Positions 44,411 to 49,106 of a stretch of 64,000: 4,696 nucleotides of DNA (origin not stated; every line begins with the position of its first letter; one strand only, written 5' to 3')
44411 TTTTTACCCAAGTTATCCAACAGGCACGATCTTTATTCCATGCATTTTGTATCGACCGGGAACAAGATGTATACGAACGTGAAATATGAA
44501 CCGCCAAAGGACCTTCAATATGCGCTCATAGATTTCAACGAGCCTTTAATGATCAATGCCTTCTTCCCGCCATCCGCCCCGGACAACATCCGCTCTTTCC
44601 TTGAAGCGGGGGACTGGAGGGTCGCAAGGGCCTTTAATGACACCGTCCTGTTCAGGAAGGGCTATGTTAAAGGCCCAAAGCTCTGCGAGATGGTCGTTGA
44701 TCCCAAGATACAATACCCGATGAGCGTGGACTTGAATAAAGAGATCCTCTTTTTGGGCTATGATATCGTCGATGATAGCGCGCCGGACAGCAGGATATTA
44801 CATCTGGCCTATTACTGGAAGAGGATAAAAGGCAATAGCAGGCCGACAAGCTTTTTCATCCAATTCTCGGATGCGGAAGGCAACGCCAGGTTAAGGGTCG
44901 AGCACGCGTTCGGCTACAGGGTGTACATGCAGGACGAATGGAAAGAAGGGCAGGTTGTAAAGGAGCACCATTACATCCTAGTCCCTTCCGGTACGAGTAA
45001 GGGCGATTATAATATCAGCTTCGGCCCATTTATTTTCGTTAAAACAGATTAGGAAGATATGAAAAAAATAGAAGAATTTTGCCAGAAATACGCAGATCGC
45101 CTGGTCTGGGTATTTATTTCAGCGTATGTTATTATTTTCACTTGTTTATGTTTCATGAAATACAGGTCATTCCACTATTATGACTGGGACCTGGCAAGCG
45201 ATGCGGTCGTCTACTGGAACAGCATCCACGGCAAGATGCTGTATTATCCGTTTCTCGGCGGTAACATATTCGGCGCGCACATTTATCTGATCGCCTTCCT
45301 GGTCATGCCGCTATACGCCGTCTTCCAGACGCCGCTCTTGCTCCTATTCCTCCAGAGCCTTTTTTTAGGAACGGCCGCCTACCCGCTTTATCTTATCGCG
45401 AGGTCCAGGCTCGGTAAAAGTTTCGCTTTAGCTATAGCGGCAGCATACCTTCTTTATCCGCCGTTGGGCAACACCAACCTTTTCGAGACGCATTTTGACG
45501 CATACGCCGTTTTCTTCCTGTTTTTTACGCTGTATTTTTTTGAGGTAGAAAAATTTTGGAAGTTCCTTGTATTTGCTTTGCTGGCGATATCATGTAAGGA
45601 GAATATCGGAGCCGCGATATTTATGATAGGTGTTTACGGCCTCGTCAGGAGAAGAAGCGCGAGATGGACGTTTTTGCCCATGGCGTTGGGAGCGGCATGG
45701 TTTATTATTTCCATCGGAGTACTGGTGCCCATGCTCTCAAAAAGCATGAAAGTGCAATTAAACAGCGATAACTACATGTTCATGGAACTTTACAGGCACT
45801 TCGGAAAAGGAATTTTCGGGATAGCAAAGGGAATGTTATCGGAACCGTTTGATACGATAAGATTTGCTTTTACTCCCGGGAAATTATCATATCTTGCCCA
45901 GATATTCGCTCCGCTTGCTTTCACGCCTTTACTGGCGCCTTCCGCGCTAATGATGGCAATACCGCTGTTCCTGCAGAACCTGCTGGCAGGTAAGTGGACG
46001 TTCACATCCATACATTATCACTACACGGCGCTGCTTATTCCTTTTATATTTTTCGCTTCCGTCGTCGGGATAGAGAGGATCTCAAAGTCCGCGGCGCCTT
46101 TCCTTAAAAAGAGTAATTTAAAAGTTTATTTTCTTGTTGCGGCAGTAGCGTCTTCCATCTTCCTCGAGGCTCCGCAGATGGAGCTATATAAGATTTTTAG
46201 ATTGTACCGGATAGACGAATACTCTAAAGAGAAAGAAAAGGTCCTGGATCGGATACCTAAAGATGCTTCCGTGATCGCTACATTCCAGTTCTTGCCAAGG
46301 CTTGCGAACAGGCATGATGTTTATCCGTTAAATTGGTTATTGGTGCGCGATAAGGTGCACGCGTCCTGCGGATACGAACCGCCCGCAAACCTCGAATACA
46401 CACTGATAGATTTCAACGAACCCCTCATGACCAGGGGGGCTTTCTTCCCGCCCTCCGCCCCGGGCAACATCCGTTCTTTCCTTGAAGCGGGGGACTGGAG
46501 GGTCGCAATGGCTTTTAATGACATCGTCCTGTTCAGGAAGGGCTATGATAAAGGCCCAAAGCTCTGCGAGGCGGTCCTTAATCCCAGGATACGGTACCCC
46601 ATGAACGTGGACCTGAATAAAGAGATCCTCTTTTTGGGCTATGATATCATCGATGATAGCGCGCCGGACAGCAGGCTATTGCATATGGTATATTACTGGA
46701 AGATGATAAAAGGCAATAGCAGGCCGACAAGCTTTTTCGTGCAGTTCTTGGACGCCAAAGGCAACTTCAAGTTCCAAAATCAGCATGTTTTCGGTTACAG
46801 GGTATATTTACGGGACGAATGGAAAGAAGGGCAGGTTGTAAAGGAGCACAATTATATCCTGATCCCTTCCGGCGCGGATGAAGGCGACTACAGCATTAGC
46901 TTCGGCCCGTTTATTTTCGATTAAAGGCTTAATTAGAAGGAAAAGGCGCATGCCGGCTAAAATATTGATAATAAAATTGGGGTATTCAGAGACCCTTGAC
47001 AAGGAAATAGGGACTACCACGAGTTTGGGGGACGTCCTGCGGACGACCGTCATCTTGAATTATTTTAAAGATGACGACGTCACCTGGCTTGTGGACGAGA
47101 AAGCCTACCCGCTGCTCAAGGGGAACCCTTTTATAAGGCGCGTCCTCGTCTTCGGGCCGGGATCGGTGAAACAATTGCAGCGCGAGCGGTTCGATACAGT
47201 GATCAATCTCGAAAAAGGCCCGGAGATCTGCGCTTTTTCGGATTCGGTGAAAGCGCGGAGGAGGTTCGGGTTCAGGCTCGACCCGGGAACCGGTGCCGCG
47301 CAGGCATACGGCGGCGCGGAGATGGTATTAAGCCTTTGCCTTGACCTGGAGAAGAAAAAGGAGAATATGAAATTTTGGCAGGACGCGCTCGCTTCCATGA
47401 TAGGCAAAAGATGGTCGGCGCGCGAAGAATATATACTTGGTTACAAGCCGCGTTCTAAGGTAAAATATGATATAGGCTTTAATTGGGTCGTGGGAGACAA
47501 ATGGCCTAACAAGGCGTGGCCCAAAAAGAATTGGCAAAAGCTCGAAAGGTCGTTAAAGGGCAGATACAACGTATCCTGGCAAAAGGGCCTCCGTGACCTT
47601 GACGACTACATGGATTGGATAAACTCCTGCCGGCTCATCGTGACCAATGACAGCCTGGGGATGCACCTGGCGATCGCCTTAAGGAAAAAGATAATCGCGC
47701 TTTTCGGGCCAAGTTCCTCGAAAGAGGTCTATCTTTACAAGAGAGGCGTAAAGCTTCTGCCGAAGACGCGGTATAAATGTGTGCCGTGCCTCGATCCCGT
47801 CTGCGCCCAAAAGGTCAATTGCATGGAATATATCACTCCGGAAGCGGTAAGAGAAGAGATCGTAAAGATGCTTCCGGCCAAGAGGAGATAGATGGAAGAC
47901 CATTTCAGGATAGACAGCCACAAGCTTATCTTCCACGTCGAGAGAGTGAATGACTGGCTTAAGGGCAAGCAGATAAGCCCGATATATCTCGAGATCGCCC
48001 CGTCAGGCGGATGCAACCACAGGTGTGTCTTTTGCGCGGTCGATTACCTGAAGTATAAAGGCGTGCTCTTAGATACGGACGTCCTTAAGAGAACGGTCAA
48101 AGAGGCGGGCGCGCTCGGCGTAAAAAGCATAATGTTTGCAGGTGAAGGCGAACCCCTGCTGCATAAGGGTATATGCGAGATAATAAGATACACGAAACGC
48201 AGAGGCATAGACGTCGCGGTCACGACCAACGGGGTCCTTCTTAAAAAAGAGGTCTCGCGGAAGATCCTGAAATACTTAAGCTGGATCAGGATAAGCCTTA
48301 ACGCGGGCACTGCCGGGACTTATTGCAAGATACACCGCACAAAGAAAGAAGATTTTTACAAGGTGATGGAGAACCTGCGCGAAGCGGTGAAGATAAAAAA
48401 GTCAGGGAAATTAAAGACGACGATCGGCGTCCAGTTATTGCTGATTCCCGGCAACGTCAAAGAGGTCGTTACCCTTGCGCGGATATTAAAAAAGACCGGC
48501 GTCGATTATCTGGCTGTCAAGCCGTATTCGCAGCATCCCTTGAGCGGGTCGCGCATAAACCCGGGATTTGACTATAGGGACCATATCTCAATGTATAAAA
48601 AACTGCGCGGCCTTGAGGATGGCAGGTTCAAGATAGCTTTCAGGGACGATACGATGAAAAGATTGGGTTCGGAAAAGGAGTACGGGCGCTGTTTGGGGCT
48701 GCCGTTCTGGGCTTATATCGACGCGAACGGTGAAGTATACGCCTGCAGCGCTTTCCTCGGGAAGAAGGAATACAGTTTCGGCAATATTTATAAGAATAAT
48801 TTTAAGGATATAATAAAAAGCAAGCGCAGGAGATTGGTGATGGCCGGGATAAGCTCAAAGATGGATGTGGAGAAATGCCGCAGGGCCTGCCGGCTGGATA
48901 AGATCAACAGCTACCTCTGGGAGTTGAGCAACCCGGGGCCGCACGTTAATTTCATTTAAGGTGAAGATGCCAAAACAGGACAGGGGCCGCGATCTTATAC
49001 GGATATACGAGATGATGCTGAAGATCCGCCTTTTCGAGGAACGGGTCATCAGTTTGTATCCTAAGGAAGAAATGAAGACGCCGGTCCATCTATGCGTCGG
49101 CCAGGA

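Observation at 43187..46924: Tandem paralogous 621-aa membrane proteins: divergent N-terminal TM domains but nearly identical C-terminal domain DNA (gene conversion signature)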

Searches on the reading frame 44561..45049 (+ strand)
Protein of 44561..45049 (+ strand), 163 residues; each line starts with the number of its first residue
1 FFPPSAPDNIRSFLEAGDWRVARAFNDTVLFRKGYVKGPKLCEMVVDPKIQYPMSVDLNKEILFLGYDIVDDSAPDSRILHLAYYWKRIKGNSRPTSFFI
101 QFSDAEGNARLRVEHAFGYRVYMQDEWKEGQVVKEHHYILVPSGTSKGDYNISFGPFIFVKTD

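Call 65: search_protein_representatives(protein=window:44561-45049:+)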
Query: 163 residues. Proteins with E-value up to 0.001 (for the whole library): 1125; up to 1e-10: 169; up to 1e-30: 5. The best 150 are listed.
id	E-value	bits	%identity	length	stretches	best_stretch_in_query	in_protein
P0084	1.4e-38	148.7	46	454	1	1-157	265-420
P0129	4.5e-34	134.0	44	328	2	1-73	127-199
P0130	5.1e-34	133.8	41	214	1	1-154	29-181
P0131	5.5e-33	130.5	28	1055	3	44-156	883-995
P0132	5.3e-31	124.0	29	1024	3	44-156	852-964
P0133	2.8e-29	118.4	38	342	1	1-154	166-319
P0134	4.0e-29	117.9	38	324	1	2-157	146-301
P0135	5.6e-28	114.2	27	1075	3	60-156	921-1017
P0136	1.2e-26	109.9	43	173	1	24-157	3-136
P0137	2.2e-26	109.0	37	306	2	1-151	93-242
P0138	4.1e-25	104.9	26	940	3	49-156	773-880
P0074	6.4e-22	94.5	38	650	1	1-154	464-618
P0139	7.2e-22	94.3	34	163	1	26-159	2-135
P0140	1.7e-21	93.1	37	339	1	1-158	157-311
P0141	2.4e-21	92.6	26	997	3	44-157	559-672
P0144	2.0e-20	89.6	31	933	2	47-158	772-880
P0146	9.5e-20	87.4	26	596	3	43-157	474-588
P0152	6.9e-18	81.4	23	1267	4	46-157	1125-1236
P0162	1.8e-16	76.7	24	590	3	26-154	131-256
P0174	1.9e-15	73.4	21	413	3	46-157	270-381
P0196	2.1e-14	70.0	23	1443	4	48-160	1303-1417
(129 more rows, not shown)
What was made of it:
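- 44690..45031 (+): Portable beta-sandwich module (A residues ~502-615). It is not covered by any Pfam model and is also found in 2-4 tandem copies on PMT_2/GT39-type GT-C proteins. phmmer against 1.84 billion representatives gave 1125 hits at E<=1e-3 (call 65).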

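Call 66: search_protein_families(library=pfam, proteins=[P0131, P0132, P0135, P0141, P0146, P0152, P0196, P0162, P0174, P0144], max_evalue=0.001)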
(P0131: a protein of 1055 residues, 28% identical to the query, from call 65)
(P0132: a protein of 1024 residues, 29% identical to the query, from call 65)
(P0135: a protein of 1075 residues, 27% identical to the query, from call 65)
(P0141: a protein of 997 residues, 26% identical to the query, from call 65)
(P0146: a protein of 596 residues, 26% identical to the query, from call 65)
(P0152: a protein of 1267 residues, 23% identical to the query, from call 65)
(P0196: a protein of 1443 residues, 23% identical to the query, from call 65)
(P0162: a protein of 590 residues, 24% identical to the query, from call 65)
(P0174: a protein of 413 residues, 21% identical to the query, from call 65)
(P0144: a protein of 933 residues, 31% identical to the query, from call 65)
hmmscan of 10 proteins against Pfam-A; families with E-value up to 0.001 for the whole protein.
P0131 (1055 aa): 1 family
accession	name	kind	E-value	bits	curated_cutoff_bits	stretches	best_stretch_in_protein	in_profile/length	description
PF13231.12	PMT_2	-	1.4e-19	71.3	26.1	1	141-297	2-157/160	Dolichyl-phosphate-mannose-protein mannosyltransferase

P0132 (1024 aa): 1 family
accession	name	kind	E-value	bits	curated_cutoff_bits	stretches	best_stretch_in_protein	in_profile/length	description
PF13231.12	PMT_2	-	4.2e-12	47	26.1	1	146-301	1-153/160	Dolichyl-phosphate-mannose-protein mannosyltransferase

P0135 (1075 aa): 3 families
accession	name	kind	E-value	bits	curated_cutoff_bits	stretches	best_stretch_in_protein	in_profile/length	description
PF13231.12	PMT_2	-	1.3e-09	38.9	26.1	1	168-316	13-158/160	Dolichyl-phosphate-mannose-protein mannosyltransferase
PF02221.20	E1_DerP2_DerF2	-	3.2e-05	24.7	22.7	0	989-1023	88-122/133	ML domain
PF09852.15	DUF2079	-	0.00047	19.8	28.2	1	181-323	68-192/459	Predicted membrane protein (DUF2079)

P0141 (997 aa): 3 families
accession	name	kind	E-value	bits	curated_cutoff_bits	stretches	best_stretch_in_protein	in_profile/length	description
PF13231.12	PMT_2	-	8.3e-15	55.8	26.1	1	129-261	23-150/160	Dolichyl-phosphate-mannose-protein mannosyltransferase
PF02366.24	PMT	-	3.3e-06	27.3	22.7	1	129-283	84-239/245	Dolichyl-phosphate-mannose-protein mannosyltransferase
PF02516.20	STT3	-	0.00038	20.5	24.5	1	101-218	69-189/405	Oligosaccharyl transferase STT3, N-terminal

P0146 (596 aa): 0 families

P0152 (1267 aa): 2 families
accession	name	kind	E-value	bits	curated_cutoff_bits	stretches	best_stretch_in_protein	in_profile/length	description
PF10131.15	PTPS_related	-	9.9e-08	31.3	26.4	1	93-274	1-169/621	6-pyruvoyl-tetrahydropterin synthase related domain; membrane protein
PF13231.12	PMT_2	-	9.5e-07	29.6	26.1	1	99-229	5-132/160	Dolichyl-phosphate-mannose-protein mannosyltransferase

P0196 (1443 aa): 2 families
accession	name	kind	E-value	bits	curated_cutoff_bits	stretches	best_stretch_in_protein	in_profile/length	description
PF03443.20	AA9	-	1e-07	32.5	27.8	0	1378-1411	116-146/207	Auxiliary Activity family 9 (formerly GH61)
PF00515.34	TPR_1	-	3.1e-07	30.4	27.8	1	1032-1065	1-34/34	Tetratricopeptide repeat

P0162 (590 aa): 0 families

P0174 (413 aa): 1 family
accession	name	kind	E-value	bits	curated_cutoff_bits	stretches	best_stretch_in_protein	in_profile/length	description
PF14524.12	Wzt_C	-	0.00086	19.7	30.4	0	9-95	27-109/143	Wzt C-terminal domain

P0144 (933 aa): 2 families
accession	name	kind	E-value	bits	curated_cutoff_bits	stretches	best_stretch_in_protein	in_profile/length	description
PF13231.12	PMT_2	-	1.1e-15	58.6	26.1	1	172-299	6-132/160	Dolichyl-phosphate-mannose-protein mannosyltransferase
PF02366.24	PMT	-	1.5e-06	28.4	22.7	1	177-349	70-236/245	Dolichyl-phosphate-mannose-protein mannosyltransferase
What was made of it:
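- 44690..45031 (+): Pfam scan of those hits (call 66).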

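Call 67: list_cluster_members(proteins=[P0131, P0132, P0141, P0152, P0144, P0130])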
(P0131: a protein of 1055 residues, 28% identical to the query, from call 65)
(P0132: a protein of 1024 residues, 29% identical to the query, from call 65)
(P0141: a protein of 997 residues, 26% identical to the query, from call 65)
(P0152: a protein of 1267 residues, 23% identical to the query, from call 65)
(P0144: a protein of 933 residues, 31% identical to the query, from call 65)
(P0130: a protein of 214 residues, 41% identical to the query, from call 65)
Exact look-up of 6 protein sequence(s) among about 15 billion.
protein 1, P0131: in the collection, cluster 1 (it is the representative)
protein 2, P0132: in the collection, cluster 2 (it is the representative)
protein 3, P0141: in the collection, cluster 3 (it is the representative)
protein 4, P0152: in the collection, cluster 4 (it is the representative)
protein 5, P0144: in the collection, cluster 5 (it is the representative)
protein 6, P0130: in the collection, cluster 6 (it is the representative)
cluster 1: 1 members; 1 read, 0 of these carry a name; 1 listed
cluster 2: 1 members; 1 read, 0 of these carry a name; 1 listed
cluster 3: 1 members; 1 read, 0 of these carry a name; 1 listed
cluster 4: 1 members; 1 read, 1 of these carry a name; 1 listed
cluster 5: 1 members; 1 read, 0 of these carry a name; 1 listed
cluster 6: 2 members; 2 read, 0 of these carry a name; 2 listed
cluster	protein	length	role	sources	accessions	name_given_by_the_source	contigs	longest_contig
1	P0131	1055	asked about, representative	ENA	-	-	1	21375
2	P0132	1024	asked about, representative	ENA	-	-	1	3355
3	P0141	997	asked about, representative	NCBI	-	-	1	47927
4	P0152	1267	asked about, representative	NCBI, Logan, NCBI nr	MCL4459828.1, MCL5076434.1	MAG: glycosyltransferase family 39 protein [Chloroflexi bacterium] | glycosyltransferase family 39 protein [Chloroflexota bacterium]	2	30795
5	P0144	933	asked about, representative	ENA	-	-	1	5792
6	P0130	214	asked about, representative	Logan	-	-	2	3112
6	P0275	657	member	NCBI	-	-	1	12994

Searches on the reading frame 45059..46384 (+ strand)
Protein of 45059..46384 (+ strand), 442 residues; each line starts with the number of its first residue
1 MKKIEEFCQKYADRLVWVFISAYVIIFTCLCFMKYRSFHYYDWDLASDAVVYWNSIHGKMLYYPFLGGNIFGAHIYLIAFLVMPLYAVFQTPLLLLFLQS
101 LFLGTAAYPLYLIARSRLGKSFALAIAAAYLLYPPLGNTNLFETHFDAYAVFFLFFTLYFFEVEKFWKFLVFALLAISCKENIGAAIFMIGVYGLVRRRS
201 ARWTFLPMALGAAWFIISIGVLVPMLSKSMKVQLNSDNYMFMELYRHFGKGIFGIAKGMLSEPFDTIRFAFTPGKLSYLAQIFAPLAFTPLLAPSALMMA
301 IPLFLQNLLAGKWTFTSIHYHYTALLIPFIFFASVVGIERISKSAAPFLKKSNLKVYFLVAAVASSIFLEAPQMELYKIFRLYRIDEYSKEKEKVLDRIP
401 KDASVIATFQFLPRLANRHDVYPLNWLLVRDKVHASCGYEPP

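Call 18: find_homologous_proteins(query=window:45059-46384:+, max_evalue=1e-60)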
Query window:45059-46384:+ (442 aa): 87 proteins with E <= 1e-60 among 8000 candidates.
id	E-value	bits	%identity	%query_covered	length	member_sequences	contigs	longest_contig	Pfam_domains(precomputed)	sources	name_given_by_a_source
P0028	2.3e-291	985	100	100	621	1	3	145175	PF09852.16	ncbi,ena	-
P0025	1.7e-249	847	84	100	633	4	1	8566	PF09852.16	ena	-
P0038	3.5e-239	813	81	100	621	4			PF09852.16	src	-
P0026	1.1e-233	795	79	100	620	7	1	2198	PF09852.16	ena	-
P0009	9.6e-146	505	51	100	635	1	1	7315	PF09852.16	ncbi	-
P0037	1.1e-143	498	51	100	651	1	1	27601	PF09852.16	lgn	-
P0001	4.7e-143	496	50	100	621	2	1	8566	PF09852.16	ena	-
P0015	5.2e-143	496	51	100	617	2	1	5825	PF09852.16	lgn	-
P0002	2.5e-142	494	50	100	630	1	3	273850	PF09852.16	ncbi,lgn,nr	ncbi:MAG: DUF2079 domain-containing protein [Candidatus Omnitrophica bacterium]|nr:DUF2079 domain-co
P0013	1.1e-141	491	49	100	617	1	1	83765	PF09852.16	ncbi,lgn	-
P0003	1.9e-141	491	51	100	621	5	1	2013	PF09852.16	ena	-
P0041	3.0e-141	490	52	100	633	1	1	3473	PF09852.16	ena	-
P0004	1.5e-140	488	51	100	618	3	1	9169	PF09852.16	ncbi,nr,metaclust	ncbi:MAG: hypothetical protein A3K16_00320 [Omnitrophica bacterium RIFCSPLOWO2_01_FULL_45_24]|nr:MAG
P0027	1.5e-140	488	50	100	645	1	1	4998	PF09852.16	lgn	-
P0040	8.1e-140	485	50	100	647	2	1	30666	PF09852.16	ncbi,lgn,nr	ncbi:MAG: DUF2079 domain-containing protein [Candidatus Omnitrophota bacterium]|nr:DUF2079 domain-co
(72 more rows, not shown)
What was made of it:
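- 45059..46924 (+): Gene B: B-type DUF2079 paralogue, 621 aa. Its membrane core is only ~50% identical to any A-type. It is a rare type: four protein clusters in 5.8 billion. B-type census (call 18).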

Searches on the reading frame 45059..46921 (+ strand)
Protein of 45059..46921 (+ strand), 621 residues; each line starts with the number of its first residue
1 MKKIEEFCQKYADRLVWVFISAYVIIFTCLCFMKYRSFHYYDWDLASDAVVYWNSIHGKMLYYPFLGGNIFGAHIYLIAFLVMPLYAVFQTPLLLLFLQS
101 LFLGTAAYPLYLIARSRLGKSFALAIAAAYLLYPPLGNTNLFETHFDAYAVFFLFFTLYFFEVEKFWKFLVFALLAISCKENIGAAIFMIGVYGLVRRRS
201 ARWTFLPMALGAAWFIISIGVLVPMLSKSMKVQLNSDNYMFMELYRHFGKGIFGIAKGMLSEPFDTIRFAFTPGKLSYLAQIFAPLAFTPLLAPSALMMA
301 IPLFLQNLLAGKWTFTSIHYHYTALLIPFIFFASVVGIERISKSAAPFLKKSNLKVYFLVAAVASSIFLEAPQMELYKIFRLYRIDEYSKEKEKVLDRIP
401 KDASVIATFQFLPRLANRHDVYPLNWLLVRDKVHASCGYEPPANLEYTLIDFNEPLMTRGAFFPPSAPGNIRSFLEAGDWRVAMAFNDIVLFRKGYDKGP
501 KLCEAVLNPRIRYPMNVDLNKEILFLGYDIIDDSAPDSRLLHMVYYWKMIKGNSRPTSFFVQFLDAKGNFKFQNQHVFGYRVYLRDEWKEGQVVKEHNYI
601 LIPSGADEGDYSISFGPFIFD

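Call 5: search_protein_families(library=pfam, proteins=[window:45059-46921:+], max_evalue=0.01)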
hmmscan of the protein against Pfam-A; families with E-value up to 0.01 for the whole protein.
window:45059-46921:+ (621 aa): 2 families
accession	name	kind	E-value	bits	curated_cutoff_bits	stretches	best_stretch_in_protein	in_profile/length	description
PF09852.15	DUF2079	-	1.8e-58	199.2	28.2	1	42-427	9-403/459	Predicted membrane protein (DUF2079)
PF17259.7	DUF5325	-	0.0077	16.5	25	0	167-188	6-27/61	Family of unknown function (DUF5325)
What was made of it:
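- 45059..46924 (+): Pfam PF09852, 199 bits (call 5).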

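Call 21: find_related_loci(query=window:45059-46921:+, collection=metagenome_contigs, flank=4500)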
Query window:45059-46921:+ (621 aa) in metagenome_contigs; peptide patterns used: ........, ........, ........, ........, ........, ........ (x = any residue, [..] = any of these).
148 stretches matched a pattern; 11 encode a relative of the query (tblastn E <= 1e-3); 11 distinct loci.
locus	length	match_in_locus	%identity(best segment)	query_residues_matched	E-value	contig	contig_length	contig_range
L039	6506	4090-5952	82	1-621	0e+0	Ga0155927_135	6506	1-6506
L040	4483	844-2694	79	1-620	0e+0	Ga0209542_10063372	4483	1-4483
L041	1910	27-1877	58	1-620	0e+0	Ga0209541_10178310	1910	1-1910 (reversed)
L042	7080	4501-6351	55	1-620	0e+0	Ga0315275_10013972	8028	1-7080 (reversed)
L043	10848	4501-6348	53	1-619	0e+0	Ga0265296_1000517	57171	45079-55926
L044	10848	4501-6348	52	1-619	0e+0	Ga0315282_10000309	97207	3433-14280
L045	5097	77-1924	52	1-619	0e+0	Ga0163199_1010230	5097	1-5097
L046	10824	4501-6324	46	1-613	6e-176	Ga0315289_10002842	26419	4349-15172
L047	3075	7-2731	48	12-621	0e+0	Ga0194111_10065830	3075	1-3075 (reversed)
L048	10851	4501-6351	45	1-618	1e-165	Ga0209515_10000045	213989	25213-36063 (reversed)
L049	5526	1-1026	42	278-621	5e-82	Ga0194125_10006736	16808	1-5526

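Call 43: search_protein_families(library=ncbifam, proteins=[window:45059-46921:+], max_evalue=0.001)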
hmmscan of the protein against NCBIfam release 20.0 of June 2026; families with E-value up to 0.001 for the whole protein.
window:45059-46921:+ (621 aa): 0 families

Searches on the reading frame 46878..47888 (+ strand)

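Call 43: search_protein_families(library=ncbifam, proteins=[window:46878-47888:+], max_evalue=0.001)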
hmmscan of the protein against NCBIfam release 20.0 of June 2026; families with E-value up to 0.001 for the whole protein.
window:46878-47888:+ (337 aa): 4 families
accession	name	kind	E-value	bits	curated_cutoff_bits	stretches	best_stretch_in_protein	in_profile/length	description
TIGR02195.1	heptsyl_trn_II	equivalog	4.2e-13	49.1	134.6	1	235-332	241-338/339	lipopolysaccharide heptosyltransferase II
TIGR02193.1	heptsyl_trn_I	equivalog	3.5e-10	39.6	185.3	0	241-293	246-298/320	lipopolysaccharide heptosyltransferase I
TIGR02201.1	heptsyl_trn_III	equivalog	5.4e-08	32.3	170.2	1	246-309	256-319/344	putative lipopolysaccharide heptosyltransferase III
NF008162.0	PRK10916.1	equivalog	1.3e-07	31.1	569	1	237-281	248-292/348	ADP-heptose--LPS heptosyltransferase RfaF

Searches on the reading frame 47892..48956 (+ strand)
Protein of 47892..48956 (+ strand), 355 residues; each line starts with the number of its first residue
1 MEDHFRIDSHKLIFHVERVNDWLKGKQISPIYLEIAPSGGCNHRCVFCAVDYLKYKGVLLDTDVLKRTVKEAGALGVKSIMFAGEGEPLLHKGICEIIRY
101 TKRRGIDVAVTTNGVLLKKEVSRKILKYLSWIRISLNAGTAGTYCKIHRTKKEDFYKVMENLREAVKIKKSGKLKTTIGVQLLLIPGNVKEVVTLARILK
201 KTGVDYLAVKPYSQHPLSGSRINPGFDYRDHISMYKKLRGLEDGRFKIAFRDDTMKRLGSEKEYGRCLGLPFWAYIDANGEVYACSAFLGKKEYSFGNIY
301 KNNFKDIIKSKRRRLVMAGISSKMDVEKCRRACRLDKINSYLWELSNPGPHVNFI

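Call 43: search_protein_families(library=ncbifam, proteins=[window:47892-48956:+], max_evalue=0.001)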
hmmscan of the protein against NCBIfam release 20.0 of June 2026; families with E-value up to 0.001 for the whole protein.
window:47892-48956:+ (355 aa): 67 families (the best 25 are shown)
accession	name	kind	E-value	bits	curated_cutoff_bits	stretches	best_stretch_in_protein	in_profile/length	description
TIGR04317.1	W_rSAM_matur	equivalog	5.9e-28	98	380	1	30-297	5-279/349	tungsten cofactor oxidoreductase radical SAM maturase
TIGR02668.1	moaA_archaeal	equivalog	9.1e-21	74.1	325.25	1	38-169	17-147/303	GTP 3',8-cyclase MoaA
TIGR02666.1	moaA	equivalog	2.2e-19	69.6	284.05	1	32-205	11-186/336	GTP 3',8-cyclase MoaA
NF001199.0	PRK00164.2-1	equivalog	1e-18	67.5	231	1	35-169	16-149/308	GTP 3',8-cyclase MoaA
TIGR04054.1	rSAM_NirJ1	equivalog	1.8e-18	66.3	650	1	40-179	45-183/387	putative heme d1 biosynthesis radical SAM protein NirJ1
NF038283.1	viperin_w_prok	equivalog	4.7e-18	65.3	180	1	41-175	12-157/281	viperin family antiviral radical SAM protein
NF045574.1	sacti_mat_StsB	exception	1.1e-17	64.1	625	1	25-329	92-385/466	StsB family radical SAM/SPASM domain sactipeptide maturase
TIGR04251.1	SCM_rSAM_ScmF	equivalog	1e-15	58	400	1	38-213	11-186/353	SynChlorMet cassette radical SAM/SPASM protein ScmF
TIGR04545.1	rSAM_ahbD_hemeb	equivalog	1.1e-14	54.6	500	1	40-178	9-147/339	heme b synthase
TIGR04546.1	rSAM_ahbC_deAc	equivalog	1.1e-14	54.1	650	1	41-204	49-205/390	12,18-didecarboxysiroheme deacetylase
TIGR04466.1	rSAM_BlsE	equivalog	8e-14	51.8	400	1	35-205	7-168/327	cytosylglucuronate decarboxylase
TIGR04426.1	rSAM_desII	equivalog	2.2e-13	49.8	450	1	23-199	106-286/468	dTDP-4-amino-4,6-dideoxy-D-glucose ammonia-lyase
TIGR03962.1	mycofact_rSAM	equivalog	3.1e-13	49.6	265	1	29-150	10-131/339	mycofactocin radical SAM maturase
NF047865.1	rSAM_PapB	equivalog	3.5e-13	49.5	340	1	39-331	11-305/330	PapB family radical SAM/SPASM ranthipeptide maturase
NF050035.1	rSAM_WgK_link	exception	5.6e-13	48.6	650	1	28-209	6-181/367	radical SAM/SPASM peptide maturase WgkB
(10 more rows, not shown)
